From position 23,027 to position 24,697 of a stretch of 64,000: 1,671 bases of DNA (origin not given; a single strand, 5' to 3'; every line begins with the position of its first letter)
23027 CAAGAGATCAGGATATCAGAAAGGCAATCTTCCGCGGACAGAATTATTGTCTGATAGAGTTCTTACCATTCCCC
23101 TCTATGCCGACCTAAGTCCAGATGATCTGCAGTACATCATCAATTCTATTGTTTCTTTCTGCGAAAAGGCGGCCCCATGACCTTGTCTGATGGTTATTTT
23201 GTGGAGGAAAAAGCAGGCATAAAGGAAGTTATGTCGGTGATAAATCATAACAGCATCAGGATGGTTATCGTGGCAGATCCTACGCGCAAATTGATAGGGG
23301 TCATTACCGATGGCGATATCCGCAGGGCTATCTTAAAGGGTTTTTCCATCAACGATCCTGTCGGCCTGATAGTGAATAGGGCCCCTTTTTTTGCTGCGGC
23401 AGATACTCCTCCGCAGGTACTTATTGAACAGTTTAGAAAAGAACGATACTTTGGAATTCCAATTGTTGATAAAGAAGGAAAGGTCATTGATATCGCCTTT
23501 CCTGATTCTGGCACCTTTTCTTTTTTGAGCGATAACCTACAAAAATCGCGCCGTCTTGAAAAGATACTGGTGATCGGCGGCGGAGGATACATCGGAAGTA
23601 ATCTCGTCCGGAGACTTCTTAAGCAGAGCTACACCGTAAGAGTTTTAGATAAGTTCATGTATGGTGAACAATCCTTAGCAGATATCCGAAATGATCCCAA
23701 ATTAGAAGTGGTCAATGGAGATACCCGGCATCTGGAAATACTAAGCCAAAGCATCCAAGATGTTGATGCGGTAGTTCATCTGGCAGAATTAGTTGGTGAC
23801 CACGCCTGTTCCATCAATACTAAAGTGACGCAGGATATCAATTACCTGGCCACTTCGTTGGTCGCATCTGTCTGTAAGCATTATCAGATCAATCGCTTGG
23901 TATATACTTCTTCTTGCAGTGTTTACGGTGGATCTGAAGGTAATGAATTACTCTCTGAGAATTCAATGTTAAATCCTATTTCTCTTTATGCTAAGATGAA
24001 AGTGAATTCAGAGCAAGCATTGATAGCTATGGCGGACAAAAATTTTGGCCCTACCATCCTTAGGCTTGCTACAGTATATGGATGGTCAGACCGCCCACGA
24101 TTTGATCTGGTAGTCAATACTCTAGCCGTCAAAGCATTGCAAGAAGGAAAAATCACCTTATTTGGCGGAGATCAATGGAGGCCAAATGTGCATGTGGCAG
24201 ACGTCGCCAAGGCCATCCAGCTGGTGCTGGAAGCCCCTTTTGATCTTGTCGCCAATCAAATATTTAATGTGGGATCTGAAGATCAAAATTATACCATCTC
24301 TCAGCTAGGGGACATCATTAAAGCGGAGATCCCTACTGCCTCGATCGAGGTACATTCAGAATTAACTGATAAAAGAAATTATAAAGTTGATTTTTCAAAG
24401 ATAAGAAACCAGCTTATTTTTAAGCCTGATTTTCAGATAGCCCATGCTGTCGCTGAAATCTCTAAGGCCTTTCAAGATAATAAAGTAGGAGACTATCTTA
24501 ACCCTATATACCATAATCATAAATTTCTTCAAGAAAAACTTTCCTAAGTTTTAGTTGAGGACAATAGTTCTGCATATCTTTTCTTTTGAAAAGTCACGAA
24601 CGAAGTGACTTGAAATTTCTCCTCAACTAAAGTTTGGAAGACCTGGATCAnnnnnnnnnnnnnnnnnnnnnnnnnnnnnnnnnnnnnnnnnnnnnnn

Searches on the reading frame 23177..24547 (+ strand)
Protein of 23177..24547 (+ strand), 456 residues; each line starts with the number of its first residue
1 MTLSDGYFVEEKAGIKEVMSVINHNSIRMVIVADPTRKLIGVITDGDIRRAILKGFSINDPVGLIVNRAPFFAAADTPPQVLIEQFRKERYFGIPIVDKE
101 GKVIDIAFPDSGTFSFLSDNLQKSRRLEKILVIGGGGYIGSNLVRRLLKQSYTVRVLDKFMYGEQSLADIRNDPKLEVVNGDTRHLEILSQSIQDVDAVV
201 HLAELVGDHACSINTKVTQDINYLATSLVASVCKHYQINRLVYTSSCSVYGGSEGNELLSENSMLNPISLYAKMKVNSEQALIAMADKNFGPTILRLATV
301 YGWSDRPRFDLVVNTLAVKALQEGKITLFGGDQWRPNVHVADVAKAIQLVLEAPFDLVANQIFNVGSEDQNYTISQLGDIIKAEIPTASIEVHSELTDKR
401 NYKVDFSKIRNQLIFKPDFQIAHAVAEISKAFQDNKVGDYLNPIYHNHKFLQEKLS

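Call 41: search_protein_families(library=ncbifam, proteins=[window:23177-24547:+], max_evalue=0.00001)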
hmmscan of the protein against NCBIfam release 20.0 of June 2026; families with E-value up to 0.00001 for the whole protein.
window:23177-24547:+ (456 aa): 29 families (the best 25 are shown)
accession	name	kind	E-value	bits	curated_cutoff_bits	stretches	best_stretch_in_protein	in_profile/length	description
TIGR01179.1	galE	equivalog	2e-29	102.4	262.3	1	129-421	1-313/332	UDP-glucose 4-epimerase GalE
TIGR01181.1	dTDP_gluc_dehyt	equivalog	3.6e-29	101.9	365.1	1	129-436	1-315/321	dTDP-glucose 4,6-dehydratase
TIGR04180.1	EDH_00030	hypoth_equivalog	2.1e-21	76.3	475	1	130-402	1-272/297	NAD-dependent 4,6-dehydratase LegB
TIGR02197.1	heptose_epim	equivalog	5.2e-21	75.1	274.6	1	130-426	1-307/316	ADP-glyceromanno-heptose 6-epimerase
NF043036.1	ErythonDh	equivalog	3.8e-20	72.3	325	1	129-301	2-180/321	D-erythronate dehydrogenase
TIGR01214.1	rmlD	equivalog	1.6e-18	66.8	224.05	1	129-363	1-205/285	dTDP-4-dehydrorhamnose reductase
TIGR03466.1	HpnA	hypoth_equivalog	1.9e-17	63.2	367.65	1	129-296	2-166/327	hopanoid-associated sugar epimerase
NF042422.1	oxyalk_red_OleD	equivalog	1.2e-15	57.7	580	1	129-335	2-198/329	2-alkyl-3-oxoalkanoate reductase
NF042423.1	oxyalk_red_Shew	equivalog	1.1e-13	51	580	1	124-331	5-200/331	2-alkyl-3-oxoalkanoate reductase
NF008872.0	PRK11908.1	equivalog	5.4e-13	48.7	294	1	128-382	2-268/349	bifunctional UDP-4-keto-pentose/UDP-xylose synthase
NF007956.0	PRK10675.1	subfamily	6.7e-13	48.5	394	1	129-296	2-176/338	UDP-glucose 4-epimerase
NF005998.1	PRK08125.1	equivalog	9.9e-13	47.3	777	1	118-385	306-585/649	bifunctional UDP-4-amino-4-deoxy-L-arabinose formyltransferase/UDP-glucuronic acid oxidase ArnA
NF007490.0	PRK10084.1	subfamily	1.1e-11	44.3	649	1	129-421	2-323/361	dTDP-glucose 4,6-dehydratase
NF011728.1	PRK15181.1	equivalog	5e-11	42.2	760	1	129-436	17-341/348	Vi polysaccharide biosynthesis UDP-N-acetylglucosaminuronic acid C-4 epimerase TviC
NF052578.1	StrlDmthSdmBMthl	equivalog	1.2e-10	41.7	600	1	131-316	4-184/328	sterol demethylase protein SdmB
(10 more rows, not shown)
